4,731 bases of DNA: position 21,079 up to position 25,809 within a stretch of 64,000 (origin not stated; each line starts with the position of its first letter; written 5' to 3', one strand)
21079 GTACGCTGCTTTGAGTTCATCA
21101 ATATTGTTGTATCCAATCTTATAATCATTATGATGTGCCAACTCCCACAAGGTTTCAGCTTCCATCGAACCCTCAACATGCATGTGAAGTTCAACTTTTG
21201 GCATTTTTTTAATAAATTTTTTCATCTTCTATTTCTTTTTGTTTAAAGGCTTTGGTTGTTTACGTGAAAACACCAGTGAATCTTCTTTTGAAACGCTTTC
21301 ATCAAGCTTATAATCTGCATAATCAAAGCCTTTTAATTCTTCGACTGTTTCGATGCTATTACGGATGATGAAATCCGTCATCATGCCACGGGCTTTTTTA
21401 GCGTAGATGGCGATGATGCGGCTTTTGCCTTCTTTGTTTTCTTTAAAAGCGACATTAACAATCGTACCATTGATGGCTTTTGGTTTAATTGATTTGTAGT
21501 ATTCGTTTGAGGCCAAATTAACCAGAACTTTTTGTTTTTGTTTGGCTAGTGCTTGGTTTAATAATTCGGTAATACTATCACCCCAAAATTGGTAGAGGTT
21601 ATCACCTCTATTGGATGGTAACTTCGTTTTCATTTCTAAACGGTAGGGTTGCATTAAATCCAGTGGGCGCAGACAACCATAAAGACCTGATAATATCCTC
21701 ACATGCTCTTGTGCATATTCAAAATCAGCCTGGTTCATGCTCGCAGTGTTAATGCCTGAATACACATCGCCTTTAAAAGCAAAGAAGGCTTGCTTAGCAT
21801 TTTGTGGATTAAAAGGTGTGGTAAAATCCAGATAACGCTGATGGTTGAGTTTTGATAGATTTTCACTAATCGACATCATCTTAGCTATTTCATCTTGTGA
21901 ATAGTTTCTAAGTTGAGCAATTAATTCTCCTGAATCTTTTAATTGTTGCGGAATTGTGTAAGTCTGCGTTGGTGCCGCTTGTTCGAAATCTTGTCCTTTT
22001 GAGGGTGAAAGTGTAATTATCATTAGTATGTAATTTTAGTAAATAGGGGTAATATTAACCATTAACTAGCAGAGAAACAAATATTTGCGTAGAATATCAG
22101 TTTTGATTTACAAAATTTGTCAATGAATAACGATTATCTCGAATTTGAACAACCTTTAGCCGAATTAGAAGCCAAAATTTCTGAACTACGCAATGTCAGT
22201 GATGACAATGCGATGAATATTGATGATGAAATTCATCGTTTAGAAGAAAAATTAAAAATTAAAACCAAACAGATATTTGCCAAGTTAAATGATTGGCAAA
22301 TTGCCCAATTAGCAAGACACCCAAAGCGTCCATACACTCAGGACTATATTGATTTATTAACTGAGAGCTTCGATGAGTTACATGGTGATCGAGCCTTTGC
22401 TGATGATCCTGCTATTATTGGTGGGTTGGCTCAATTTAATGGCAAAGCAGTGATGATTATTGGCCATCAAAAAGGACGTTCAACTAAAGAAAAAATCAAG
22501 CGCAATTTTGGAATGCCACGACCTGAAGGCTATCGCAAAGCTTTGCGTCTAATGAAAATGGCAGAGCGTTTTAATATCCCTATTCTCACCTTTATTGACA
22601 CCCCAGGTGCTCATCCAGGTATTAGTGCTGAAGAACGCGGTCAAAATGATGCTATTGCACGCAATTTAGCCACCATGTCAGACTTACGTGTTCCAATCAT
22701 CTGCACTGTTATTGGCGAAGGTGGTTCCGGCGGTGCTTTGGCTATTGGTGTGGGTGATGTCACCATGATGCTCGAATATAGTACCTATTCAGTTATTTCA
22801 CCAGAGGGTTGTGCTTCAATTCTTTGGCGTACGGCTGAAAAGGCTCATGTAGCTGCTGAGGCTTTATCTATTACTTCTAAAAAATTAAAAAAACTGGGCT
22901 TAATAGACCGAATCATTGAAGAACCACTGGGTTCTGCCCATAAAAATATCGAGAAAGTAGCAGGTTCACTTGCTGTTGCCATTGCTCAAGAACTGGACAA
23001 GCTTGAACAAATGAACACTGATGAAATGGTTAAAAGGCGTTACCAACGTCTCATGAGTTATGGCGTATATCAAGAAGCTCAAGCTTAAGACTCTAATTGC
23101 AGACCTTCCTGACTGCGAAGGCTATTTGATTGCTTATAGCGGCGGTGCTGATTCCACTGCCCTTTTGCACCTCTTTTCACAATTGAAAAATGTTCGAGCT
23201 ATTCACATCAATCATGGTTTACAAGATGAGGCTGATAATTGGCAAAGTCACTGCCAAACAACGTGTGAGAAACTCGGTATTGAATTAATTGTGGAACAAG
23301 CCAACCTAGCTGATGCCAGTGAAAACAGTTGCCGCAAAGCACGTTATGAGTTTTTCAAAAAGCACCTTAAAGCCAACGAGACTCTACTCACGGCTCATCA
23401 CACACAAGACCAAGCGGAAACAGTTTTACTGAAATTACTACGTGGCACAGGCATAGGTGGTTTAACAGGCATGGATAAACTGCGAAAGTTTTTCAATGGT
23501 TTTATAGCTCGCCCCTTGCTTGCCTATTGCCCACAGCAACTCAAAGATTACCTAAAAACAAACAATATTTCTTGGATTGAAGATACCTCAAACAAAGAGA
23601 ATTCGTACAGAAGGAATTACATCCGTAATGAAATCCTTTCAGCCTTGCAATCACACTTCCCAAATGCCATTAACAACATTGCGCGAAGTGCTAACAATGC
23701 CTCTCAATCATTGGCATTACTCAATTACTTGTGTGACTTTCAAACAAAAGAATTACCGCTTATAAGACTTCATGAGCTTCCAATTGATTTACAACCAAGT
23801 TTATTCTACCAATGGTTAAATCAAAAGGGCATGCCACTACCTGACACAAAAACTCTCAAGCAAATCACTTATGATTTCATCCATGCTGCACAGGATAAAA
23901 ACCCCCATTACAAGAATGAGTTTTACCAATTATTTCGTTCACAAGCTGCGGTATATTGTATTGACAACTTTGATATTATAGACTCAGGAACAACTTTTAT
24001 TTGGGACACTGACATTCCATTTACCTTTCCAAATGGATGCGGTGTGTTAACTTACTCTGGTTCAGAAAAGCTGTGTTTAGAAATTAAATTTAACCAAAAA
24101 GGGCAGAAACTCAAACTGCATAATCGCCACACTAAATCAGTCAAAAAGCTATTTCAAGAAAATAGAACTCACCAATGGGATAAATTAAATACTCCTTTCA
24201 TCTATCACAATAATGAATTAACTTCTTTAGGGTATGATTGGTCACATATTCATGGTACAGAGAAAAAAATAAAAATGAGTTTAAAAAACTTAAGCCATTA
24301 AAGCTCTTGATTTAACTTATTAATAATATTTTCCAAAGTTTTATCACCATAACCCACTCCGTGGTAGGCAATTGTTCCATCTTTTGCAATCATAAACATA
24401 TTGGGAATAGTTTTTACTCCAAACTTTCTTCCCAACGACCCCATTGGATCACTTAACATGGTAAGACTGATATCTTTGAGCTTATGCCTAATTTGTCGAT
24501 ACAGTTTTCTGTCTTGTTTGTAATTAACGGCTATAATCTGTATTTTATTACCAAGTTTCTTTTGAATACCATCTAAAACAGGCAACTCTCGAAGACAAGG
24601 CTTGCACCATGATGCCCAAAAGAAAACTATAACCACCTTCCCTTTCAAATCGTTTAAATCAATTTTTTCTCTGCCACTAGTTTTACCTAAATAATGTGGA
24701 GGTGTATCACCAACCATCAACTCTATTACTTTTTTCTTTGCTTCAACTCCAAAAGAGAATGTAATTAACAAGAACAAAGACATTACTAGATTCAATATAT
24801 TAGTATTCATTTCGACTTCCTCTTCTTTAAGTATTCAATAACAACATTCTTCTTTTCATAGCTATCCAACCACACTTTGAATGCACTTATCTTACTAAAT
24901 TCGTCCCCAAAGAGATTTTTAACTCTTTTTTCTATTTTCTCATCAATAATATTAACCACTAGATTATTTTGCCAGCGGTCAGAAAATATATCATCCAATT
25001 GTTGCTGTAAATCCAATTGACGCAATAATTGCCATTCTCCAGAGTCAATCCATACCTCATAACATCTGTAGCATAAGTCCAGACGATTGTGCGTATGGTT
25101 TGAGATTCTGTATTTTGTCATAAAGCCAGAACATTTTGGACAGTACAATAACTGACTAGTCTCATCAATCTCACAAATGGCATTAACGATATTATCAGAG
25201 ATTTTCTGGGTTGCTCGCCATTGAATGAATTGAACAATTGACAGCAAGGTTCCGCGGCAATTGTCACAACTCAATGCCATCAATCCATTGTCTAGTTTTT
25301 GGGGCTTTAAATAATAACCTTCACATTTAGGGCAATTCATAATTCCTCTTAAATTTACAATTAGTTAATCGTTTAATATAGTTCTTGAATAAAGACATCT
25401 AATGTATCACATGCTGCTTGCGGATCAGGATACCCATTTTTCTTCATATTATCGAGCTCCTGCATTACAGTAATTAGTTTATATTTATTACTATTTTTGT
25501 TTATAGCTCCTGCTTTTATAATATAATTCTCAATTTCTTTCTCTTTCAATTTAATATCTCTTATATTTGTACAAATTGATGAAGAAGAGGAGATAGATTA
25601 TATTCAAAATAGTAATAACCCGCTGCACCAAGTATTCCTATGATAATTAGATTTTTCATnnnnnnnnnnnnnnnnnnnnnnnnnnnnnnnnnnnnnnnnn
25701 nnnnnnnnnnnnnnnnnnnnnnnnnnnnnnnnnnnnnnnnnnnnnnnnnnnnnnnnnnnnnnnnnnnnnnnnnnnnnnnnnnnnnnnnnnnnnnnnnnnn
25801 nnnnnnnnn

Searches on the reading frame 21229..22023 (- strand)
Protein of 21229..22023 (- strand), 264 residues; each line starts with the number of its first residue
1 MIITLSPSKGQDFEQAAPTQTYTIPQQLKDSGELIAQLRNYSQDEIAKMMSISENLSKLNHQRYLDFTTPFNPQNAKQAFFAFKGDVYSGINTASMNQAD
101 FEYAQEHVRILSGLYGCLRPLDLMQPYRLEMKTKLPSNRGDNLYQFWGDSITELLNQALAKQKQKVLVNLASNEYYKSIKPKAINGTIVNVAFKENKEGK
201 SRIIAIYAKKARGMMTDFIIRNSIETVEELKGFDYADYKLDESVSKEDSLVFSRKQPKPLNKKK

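Call 69: search_protein_families(library=pfam, proteins=[window:21229-22023:-], max_evalue=0.001)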
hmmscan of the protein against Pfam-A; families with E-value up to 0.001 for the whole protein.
window:21229-22023:- (264 aa): 2 families
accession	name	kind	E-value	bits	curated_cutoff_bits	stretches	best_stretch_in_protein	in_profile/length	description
PF03883.20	H2O2_YaaD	-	1.9e-85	286.6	29.6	1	1-243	1-235/236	Peroxide stress protein YaaA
PF21818.3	DUF6884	-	1.5e-08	35.3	30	1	102-186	34-114/135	Family of unknown function (DUF6884)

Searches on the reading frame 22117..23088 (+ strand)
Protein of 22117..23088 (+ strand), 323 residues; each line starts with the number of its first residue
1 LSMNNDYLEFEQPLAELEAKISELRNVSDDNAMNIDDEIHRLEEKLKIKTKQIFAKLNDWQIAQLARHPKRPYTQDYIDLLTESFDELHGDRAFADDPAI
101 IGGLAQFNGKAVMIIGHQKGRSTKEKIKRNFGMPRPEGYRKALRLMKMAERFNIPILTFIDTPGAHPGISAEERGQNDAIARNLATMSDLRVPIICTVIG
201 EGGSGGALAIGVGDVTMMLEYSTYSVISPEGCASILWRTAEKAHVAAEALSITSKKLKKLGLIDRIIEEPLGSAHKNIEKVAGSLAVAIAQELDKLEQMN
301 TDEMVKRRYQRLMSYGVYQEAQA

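Call 69: search_protein_families(library=pfam, proteins=[window:22117-23088:+], max_evalue=0.001)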
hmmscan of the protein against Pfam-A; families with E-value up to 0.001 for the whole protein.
window:22117-23088:+ (323 aa): 2 families
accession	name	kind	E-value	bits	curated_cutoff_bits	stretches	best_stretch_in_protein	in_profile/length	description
PF03255.19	ACCA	-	7.7e-148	492.1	23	1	7-316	1-310/310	Acetyl co-enzyme A carboxylase carboxyltransferase-like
PF01039.27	Carboxyl_trans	-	7.2e-19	68.2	22.3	1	74-268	269-436/493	Carboxyl transferase domain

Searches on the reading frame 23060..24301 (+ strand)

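Call 69: search_protein_families(library=pfam, proteins=[window:23060-24301:+], max_evalue=0.001)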
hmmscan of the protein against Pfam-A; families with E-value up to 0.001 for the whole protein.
window:23060-24301:+ (413 aa): 4 families
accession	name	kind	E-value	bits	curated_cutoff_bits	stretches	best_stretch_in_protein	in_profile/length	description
PF01171.26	ATP_bind_3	-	1e-55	188.7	27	1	22-191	2-182/182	PP-loop family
PF09179.16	TilS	-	4.9e-06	27.1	21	1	232-298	1-66/67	TilS substrate binding domain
PF11734.13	TilS_C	-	9.2e-06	25.4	22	1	340-388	1-50/74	TilS substrate C-terminal domain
PF01507.26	PAPS_reduct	-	0.00031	21.2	22.5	1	23-96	3-78/175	Phosphoadenosine phosphosulfate reductase domain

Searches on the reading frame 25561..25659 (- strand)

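Call 4: search_protein_families(library=pfam, proteins=[window:25561-25659:-], max_evalue=0.01)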
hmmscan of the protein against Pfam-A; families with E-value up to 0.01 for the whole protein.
window:25561-25659:- (32 aa): 0 families

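Call 5: search_protein_families(library=ncbifam, proteins=[window:25561-25659:-], max_evalue=0.01)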
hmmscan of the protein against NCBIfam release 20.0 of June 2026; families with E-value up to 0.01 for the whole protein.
window:25561-25659:- (32 aa): 1 family
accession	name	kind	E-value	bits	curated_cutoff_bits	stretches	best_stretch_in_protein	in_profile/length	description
NF040843.1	SE2200_fam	equivalog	0.0095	16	30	0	1-16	1-16/33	SE2200 family small protein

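Call 6: search_protein_families(library=padloc, proteins=[window:25561-25659:-], max_evalue=0.01)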
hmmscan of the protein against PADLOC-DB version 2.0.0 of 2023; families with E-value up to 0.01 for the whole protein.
window:25561-25659:- (32 aa): 0 families
